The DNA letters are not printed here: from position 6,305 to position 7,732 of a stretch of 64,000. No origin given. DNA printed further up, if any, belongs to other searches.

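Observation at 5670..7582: Two tandem, translationally coupled single-domain KaiC/RecA-like ATPases directly upstream of ftsZ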

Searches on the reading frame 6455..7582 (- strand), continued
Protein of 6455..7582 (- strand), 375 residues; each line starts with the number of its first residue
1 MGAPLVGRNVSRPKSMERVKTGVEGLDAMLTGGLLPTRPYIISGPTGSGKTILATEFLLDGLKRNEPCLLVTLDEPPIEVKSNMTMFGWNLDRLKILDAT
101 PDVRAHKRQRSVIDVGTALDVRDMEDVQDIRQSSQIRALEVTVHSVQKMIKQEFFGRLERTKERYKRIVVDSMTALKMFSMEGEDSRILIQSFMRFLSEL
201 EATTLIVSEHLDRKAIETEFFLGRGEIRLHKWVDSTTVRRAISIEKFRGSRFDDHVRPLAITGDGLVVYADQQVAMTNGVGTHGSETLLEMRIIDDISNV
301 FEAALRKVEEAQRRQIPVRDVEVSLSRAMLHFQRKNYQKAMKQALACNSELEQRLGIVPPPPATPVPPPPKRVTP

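Call 54: search_protein_families(library=pfam, proteins=[P0165, P0166, P0167, P0171, P0182, P0193, P0196, P0235, P0243, P0160], max_evalue=0.0001)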
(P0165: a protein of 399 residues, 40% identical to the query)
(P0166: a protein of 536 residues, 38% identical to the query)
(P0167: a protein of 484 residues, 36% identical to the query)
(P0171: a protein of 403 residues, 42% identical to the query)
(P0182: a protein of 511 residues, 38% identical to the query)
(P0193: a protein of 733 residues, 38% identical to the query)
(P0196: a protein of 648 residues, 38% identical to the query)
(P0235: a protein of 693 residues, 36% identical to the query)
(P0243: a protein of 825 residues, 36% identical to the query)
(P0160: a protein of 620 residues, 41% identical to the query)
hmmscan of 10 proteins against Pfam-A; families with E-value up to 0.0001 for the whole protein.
P0165 (399 aa): 6 families
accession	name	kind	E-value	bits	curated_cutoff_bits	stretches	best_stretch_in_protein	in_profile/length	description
PF06745.19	ATPase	-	3.6e-40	138.2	26.6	1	6-252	1-226/231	KaiC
PF13481.12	AAA_25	-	1.6e-07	31.6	27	1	5-190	14-186/195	AAA domain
PF03796.21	DnaB_C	-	2.4e-06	27.5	27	1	6-183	2-166/255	DnaB-like helicase C terminal domain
PF11781.13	Zn_ribbon_RRN7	-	1.1e-05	25.4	27.1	1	371-398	4-30/32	Zinc-finger of RNA-polymerase I-specific TFIIB, Rrn7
PF05625.17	PAXNEB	-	1.4e-05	24.8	28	0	6-69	19-83/366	PAXNEB protein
PF08792.16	A2L_zn_ribbon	-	1.5e-05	24.9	22.9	1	373-398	5-30/33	A2L zinc ribbon domain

P0166 (536 aa): 2 families
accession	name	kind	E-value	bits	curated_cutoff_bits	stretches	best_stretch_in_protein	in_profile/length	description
PF06745.19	ATPase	-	2.6e-42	145.2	26.6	1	8-254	1-229/231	KaiC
PF07088.17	GvpD_P-loop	-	1.2e-06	29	24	1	29-183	13-142/189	GvpD gas vesicle protein, P-loop domain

P0167 (484 aa): 2 families
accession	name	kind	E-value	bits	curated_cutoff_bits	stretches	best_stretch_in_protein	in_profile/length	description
PF06745.19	ATPase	-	1.1e-42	146.4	26.6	1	9-254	1-228/231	KaiC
PF13173.12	AAA_14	-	5.6e-05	23.6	27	0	27-73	2-47/129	AAA domain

P0171 (403 aa): 2 families
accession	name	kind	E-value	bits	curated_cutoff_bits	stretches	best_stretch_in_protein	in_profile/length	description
PF06745.19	ATPase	-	2.5e-40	138.7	26.6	1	5-257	1-229/231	KaiC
PF13481.12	AAA_25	-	8e-07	29.3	27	1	9-193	19-187/195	AAA domain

P0182 (511 aa): 3 families
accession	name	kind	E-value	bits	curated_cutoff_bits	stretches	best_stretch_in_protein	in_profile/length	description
PF06745.19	ATPase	-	6.5e-30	104.7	26.6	1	22-266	1-227/231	KaiC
PF07088.17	GvpD_P-loop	-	1e-06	29.3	24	1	39-124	9-98/189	GvpD gas vesicle protein, P-loop domain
PF20720.3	nSTAND3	-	3e-05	24.2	27.2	0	44-88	21-62/155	Novel STAND NTPase 3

P0193 (733 aa): 3 families
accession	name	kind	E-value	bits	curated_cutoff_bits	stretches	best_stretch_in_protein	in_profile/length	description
PF06745.19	ATPase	-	6.5e-34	117.7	26.6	1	15-258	1-226/231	KaiC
PF13479.12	AAA_24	-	3.1e-06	27.6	27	1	36-176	5-86/195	AAA domain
PF13481.12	AAA_25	-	7.2e-06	26.2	27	1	8-100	8-99/195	AAA domain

P0196 (648 aa): 3 families
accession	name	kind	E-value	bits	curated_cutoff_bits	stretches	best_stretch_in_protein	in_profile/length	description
PF06745.19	ATPase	-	2.8e-34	118.9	26.6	1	16-258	2-226/231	KaiC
PF13481.12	AAA_25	-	1.1e-06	28.9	27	1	20-100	20-99/195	AAA domain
PF13479.12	AAA_24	-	1.8e-06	28.4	27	1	36-180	5-90/195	AAA domain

P0235 (693 aa): 3 families
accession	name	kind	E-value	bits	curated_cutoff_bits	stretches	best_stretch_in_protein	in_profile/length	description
PF06745.19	ATPase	-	4.2e-31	108.5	26.6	1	18-262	1-227/231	KaiC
PF13479.12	AAA_24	-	1.9e-05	25.1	27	1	39-183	5-90/195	AAA domain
PF01695.23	IstB_IS21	-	9.8e-05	22.4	24.1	0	40-83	96-139/238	IstB-like ATP binding protein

P0243 (825 aa): 3 families
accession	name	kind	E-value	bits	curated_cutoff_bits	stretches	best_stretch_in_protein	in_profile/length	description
PF06745.19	ATPase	-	6.2e-30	104.7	26.6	1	90-333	1-226/231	KaiC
PF13481.12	AAA_25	-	1.5e-05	25.2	27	1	88-162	13-98/195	AAA domain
PF13479.12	AAA_24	-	3e-05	24.4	27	1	111-247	5-82/195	AAA domain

P0160 (620 aa): 12 families
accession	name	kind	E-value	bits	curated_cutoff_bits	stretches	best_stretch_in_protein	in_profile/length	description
PF06745.19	ATPase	-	1.2e-72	244.5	26.6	3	373-617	1-224/231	KaiC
PF13481.12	AAA_25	-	1.1e-08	35.3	27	0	11-81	17-98/195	AAA domain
PF05625.17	PAXNEB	-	1.7e-08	34.4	28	0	372-437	18-84/366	PAXNEB protein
PF01695.23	IstB_IS21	-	3.7e-08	33.6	24.1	0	31-74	96-139/238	IstB-like ATP binding protein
PF13479.12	AAA_24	-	4e-08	33.8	27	0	30-172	5-87/195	AAA domain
PF09848.15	SLFN-g3_helicase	-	3e-07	30.5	24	1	394-437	4-49/354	Schlafen group 3, DNA/RNA helicase domain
PF08423.17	Rad51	-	2.8e-06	27.2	22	0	499-550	109-160/244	Rad51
PF07088.17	GvpD_P-loop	-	3.3e-06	27.5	24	0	390-453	9-71/189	GvpD gas vesicle protein, P-loop domain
PF00154.27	RecA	-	9e-06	25.8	27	0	9-58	33-83/262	recA bacterial DNA recombination protein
PF13191.12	AAA_16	-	1.2e-05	26.3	32.6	0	392-536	25-157/167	AAA ATPase domain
PF13401.12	AAA_22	-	1.6e-05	25.7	27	0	30-72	8-50/130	AAA domain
PF03796.21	DnaB_C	-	2.4e-05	24.3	27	0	373-544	2-157/255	DnaB-like helicase C terminal domain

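Call 56: list_cluster_members(proteins=[P0180, P0193, P0195, P0165, P0166, P0167, P0171, P0172, P0162, P0168])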
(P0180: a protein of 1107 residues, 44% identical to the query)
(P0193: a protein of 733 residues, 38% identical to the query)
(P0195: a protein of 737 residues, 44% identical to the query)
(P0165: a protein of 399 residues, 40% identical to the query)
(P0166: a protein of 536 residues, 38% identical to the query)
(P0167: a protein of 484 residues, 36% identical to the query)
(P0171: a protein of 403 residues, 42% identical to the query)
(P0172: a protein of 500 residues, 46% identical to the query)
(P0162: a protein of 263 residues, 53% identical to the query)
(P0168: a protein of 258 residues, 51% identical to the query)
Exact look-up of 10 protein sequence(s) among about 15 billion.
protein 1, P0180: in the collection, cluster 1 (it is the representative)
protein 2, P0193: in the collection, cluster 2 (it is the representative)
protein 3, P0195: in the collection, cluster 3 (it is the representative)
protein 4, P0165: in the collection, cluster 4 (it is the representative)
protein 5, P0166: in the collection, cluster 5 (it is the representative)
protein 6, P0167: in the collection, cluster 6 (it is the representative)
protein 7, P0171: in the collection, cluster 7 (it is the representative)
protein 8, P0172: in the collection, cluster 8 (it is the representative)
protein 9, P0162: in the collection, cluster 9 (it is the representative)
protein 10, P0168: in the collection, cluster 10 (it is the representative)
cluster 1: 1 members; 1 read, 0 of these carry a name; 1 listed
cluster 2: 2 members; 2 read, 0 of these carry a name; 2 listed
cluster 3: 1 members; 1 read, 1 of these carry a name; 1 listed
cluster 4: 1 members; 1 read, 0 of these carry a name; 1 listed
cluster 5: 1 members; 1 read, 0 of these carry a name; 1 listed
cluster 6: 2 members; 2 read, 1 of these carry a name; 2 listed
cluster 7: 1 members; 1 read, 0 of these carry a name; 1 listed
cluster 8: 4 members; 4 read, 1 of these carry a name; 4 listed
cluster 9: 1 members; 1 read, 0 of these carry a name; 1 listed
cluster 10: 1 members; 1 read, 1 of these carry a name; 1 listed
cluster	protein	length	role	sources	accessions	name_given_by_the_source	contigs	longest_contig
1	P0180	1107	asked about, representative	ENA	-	-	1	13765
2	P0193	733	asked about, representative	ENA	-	-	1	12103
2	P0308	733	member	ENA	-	-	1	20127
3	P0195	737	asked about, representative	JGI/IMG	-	KaiC/GvpD/RAD55 family RecA-like ATPase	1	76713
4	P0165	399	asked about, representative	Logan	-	-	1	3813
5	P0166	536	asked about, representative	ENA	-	-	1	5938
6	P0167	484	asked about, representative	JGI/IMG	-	KaiC/GvpD/RAD55 family RecA-like ATPase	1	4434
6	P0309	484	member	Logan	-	-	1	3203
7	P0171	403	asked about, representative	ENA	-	-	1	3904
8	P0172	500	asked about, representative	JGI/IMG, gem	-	-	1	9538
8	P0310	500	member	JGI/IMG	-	KaiC/GvpD/RAD55 family RecA-like ATPase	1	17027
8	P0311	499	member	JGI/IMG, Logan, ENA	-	-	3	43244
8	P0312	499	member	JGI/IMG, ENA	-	-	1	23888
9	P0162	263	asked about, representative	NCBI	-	-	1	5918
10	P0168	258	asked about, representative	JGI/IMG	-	KaiC/GvpD/RAD55 family RecA-like ATPase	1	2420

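Call 68: fold_search(model_id=the predicted structure, library=pdb)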
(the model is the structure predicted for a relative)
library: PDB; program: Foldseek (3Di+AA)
matches with E <= 10: 543; with E <= 0.001: 203
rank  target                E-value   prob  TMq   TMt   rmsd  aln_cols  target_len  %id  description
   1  2dr3_C                3.6e-06  1.00  0.23  0.31  14.3       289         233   21  Crystal Structure of RecA superfamily ATPase PH0284 from Pyrococcus horikoshii OT3 (released 2006-12-06)
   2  2dr3_E                7.5e-06  1.00  0.22  0.30  15.2       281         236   22  Crystal Structure of RecA superfamily ATPase PH0284 from Pyrococcus horikoshii OT3 (released 2006-12-06)
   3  8zn5_C                8.9e-06  1.00  0.22  0.19  12.8       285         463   24  Crystal Structure of Designed Clock Protein KaiC (released 2025-04-16)
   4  7x1z_A                9.5e-06  1.00  0.22  0.17  18.6       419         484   16  Structure of the phosphorylation-site double mutant S431E/T432E of the KaiC circadian clock protein (released 2023-04-19)
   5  8zn5_J                1.2e-05  1.00  0.22  0.19  13.9       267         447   24  Crystal Structure of Designed Clock Protein KaiC (released 2025-04-16)
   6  2dr3_D                1.3e-05  1.00  0.22  0.29  15.3       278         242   25  Crystal Structure of RecA superfamily ATPase PH0284 from Pyrococcus horikoshii OT3 (released 2006-12-06)
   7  6x61_A                1.4e-05  1.00  0.21  0.29  15.3       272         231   22  Crystal structure of the N-terminal thioredoxin domain of SasA in complex with the N-terminal CI domain of KaiC from T (released 2021-06-02)
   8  2dr3_F                1.4e-05  1.00  0.22  0.30  14.8       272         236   26  Crystal Structure of RecA superfamily ATPase PH0284 from Pyrococcus horikoshii OT3 (released 2006-12-06)
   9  8zn5_K                1.6e-05  1.00  0.21  0.18  14.4       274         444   23  Crystal Structure of Designed Clock Protein KaiC (released 2025-04-16)
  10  7s65_A                1.8e-05  1.00  0.21  0.18  15.2       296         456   18  Compressed conformation of nighttime state KaiC (released 2021-09-22)
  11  4tld_E                2.0e-05  1.00  0.19  0.29  16.0       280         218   21  Crystal structure of N-terminal C1 domain of KaiC (released 2015-07-01)
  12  4o0m_A                2.0e-05  1.00  0.21  0.17  16.6       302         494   22  Crystal structure of T. Elongatus BP-1 Clock Protein KaiC (released 2014-05-14)
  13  5jwo_A                2.1e-05  1.00  0.21  0.29  14.0       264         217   20  Crystal structure of foldswitch-stabilized KaiB in complex with the N-terminal CI domain of KaiC from Thermosynechococ (released 2017-03-29)
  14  6x61_I                2.1e-05  1.00  0.21  0.29  15.4       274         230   22  Crystal structure of the N-terminal thioredoxin domain of SasA in complex with the N-terminal CI domain of KaiC from T (released 2021-06-02)
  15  5jwq_C                2.6e-05  1.00  0.21  0.19  15.2       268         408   21  Crystal structure of KaiC S431E in complex with foldswitch-stabilized KaiB from Thermosynechococcus elongatus (released 2017-03-29)
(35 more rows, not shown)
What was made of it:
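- Tried and rejected: The Foldseek hits to KaiC and PH0284 have TM-scores near 0.2 (call 68).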
